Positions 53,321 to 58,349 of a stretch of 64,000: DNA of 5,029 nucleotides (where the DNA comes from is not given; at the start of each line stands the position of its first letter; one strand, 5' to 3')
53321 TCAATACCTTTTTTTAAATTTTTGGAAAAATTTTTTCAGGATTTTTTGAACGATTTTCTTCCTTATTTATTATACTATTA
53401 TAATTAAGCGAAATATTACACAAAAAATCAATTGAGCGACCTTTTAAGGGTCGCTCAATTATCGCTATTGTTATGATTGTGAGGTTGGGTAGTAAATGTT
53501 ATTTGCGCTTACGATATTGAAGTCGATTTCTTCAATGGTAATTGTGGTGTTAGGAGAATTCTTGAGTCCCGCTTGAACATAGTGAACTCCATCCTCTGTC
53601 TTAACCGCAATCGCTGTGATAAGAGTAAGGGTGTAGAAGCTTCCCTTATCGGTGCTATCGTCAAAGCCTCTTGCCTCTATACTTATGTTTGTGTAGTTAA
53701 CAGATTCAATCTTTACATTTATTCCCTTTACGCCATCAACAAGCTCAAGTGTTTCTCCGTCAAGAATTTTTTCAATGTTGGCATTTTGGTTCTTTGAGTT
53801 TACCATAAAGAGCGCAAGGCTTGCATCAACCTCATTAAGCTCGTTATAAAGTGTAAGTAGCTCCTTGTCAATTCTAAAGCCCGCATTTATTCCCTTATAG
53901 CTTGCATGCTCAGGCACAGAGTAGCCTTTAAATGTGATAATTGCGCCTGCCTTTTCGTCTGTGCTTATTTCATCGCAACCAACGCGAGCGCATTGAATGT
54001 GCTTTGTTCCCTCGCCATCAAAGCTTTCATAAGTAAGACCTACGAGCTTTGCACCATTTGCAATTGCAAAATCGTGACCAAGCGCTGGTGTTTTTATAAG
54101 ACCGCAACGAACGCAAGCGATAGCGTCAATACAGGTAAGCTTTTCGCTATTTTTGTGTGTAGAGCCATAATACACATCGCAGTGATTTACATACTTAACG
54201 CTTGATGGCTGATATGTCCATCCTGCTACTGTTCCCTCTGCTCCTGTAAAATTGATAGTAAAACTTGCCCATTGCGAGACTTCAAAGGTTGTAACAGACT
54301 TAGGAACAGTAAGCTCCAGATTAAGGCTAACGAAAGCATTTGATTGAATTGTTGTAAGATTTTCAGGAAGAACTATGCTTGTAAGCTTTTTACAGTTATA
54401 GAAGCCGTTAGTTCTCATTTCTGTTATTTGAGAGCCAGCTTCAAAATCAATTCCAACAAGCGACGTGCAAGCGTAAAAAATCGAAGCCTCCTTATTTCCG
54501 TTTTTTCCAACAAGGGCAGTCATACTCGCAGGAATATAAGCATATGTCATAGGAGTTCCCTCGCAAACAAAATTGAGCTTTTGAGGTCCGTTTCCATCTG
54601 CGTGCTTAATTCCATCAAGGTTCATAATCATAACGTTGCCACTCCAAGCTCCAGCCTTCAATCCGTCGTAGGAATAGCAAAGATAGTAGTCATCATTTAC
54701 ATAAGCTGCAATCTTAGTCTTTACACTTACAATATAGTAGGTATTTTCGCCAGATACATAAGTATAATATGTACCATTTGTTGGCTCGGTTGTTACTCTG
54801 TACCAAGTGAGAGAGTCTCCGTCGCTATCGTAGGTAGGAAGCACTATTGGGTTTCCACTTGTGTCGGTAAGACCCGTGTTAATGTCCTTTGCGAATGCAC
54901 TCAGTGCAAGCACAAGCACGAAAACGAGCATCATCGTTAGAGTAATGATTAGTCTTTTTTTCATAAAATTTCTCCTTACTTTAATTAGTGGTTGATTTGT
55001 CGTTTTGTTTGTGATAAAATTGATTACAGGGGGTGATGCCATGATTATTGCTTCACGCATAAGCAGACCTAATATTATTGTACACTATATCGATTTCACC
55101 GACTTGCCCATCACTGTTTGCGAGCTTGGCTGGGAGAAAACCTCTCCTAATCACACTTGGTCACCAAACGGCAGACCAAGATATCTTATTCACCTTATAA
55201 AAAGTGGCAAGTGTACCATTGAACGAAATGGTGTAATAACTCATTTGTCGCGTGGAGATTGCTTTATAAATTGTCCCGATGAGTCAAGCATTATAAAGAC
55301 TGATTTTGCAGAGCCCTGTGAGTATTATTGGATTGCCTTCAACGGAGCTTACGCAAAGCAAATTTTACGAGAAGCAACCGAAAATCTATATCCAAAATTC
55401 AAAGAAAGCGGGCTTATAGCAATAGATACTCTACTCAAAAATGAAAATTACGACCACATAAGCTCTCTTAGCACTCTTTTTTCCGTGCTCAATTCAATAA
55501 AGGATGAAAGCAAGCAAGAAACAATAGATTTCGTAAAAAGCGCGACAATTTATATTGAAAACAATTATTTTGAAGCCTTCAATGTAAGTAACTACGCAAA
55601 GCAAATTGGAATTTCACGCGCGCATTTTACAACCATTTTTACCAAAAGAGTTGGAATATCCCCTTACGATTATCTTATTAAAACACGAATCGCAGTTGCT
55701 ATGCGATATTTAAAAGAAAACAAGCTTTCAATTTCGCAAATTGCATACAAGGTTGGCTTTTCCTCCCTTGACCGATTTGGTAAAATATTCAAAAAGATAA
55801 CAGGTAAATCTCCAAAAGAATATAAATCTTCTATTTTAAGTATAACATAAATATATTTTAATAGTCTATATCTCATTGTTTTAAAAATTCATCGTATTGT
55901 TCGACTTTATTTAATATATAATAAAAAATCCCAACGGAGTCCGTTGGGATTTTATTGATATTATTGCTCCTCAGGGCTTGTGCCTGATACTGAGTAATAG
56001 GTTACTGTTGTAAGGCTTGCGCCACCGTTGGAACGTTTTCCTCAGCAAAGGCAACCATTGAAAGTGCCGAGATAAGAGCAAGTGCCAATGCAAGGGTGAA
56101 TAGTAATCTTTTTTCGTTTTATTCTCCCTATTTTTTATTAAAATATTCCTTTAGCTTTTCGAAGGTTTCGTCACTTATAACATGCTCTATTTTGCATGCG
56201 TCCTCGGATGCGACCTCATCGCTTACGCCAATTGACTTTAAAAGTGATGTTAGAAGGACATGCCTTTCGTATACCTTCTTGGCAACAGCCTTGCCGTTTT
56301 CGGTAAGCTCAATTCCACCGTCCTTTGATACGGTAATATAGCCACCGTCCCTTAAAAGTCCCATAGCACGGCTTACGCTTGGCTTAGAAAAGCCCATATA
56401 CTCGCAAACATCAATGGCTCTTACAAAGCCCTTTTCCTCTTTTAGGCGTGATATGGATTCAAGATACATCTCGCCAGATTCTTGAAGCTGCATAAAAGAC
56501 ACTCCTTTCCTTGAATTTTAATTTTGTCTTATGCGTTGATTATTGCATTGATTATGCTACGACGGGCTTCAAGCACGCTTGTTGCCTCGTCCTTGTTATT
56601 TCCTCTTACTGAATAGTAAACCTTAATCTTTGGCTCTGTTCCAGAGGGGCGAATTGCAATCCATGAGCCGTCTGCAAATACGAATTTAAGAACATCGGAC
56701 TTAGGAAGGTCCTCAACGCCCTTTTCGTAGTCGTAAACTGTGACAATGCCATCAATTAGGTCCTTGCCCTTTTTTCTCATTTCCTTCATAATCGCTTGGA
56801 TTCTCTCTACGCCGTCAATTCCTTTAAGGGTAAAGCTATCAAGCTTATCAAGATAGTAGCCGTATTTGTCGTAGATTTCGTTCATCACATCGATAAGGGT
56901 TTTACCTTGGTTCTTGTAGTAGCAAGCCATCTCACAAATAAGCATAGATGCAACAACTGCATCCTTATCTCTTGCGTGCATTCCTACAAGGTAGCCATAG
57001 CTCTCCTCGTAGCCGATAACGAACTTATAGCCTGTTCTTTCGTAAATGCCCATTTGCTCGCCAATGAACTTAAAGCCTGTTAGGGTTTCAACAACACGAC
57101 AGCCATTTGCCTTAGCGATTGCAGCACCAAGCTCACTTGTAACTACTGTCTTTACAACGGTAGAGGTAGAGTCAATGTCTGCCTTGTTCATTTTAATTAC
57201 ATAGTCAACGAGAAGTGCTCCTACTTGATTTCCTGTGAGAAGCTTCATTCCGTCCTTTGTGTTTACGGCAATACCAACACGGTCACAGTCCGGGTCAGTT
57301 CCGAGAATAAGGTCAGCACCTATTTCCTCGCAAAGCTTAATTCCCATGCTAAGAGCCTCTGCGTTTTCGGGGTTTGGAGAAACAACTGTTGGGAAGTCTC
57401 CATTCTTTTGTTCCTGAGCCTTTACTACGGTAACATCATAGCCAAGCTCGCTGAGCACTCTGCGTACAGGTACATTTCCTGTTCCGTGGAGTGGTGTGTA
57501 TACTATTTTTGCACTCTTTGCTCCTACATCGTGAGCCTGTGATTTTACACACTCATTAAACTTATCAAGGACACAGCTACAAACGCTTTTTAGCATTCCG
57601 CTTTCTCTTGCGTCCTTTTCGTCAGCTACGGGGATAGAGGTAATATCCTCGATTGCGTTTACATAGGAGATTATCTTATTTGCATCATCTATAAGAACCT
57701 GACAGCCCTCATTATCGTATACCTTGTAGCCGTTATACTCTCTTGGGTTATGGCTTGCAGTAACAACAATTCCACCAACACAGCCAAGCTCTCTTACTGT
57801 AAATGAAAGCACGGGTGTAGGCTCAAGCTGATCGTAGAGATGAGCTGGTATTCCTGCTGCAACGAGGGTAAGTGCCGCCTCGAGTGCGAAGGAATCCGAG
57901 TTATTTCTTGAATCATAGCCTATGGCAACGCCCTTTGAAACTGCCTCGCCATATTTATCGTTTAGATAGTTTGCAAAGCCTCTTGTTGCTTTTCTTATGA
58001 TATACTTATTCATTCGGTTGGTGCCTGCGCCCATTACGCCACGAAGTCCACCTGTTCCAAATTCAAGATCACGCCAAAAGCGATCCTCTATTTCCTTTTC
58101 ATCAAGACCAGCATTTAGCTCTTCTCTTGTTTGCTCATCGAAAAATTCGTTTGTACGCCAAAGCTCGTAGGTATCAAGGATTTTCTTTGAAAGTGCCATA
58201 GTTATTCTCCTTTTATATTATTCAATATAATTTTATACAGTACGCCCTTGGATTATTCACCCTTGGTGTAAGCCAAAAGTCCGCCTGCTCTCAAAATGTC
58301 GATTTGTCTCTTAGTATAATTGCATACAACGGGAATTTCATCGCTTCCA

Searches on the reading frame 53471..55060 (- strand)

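Call 23: search_protein_families(library=pfam, proteins=[window:53471-55060:-], max_evalue=0.0001)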
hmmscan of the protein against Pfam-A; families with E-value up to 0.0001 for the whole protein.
window:53471-55060:- (529 aa): 1 family
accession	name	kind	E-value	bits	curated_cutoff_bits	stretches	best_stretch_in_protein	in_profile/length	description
PF13306.12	LRR_5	-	1.8e-10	41.2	27.7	1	192-261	50-117/127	BspA type Leucine rich repeat region (6 copies)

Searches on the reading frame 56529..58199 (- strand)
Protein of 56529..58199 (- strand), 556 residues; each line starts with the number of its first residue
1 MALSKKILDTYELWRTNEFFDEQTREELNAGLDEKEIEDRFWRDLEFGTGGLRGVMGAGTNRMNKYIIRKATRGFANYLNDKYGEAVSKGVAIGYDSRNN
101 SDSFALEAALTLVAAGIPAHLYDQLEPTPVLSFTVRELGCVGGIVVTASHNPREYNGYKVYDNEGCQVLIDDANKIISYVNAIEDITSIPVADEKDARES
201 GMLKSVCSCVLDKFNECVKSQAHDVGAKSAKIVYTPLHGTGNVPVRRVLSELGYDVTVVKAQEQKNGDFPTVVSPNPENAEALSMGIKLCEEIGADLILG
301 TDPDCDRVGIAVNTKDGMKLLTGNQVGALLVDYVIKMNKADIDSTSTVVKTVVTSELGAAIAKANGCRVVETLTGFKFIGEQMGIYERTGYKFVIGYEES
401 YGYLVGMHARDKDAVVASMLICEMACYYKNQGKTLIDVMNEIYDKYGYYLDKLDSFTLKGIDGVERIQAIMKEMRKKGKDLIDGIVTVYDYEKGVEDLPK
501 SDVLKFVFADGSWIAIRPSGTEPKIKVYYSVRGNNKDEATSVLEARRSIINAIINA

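Call 23: search_protein_families(library=pfam, proteins=[window:56529-58199:-], max_evalue=0.0001)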
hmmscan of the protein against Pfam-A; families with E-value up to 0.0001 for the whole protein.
window:56529-58199:- (556 aa): 4 families
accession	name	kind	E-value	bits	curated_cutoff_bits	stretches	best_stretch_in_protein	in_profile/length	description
PF02878.22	PGM_PMM_I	-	2.3e-38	131.4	22.5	1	46-184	3-135/138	Phosphoglucomutase/phosphomannomutase, alpha/beta/alpha domain I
PF02879.22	PGM_PMM_II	-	2.6e-23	82.9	29.3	1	217-314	6-100/103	Phosphoglucomutase/phosphomannomutase, alpha/beta/alpha domain II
PF02880.22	PGM_PMM_III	-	8.8e-23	81.1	20.7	1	323-446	2-115/115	Phosphoglucomutase/phosphomannomutase, alpha/beta/alpha domain III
PF00408.26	PGM_PMM_IV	-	9.1e-09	35.7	23.1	1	480-532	21-53/68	Phosphoglucomutase/phosphomannomutase, C-terminal domain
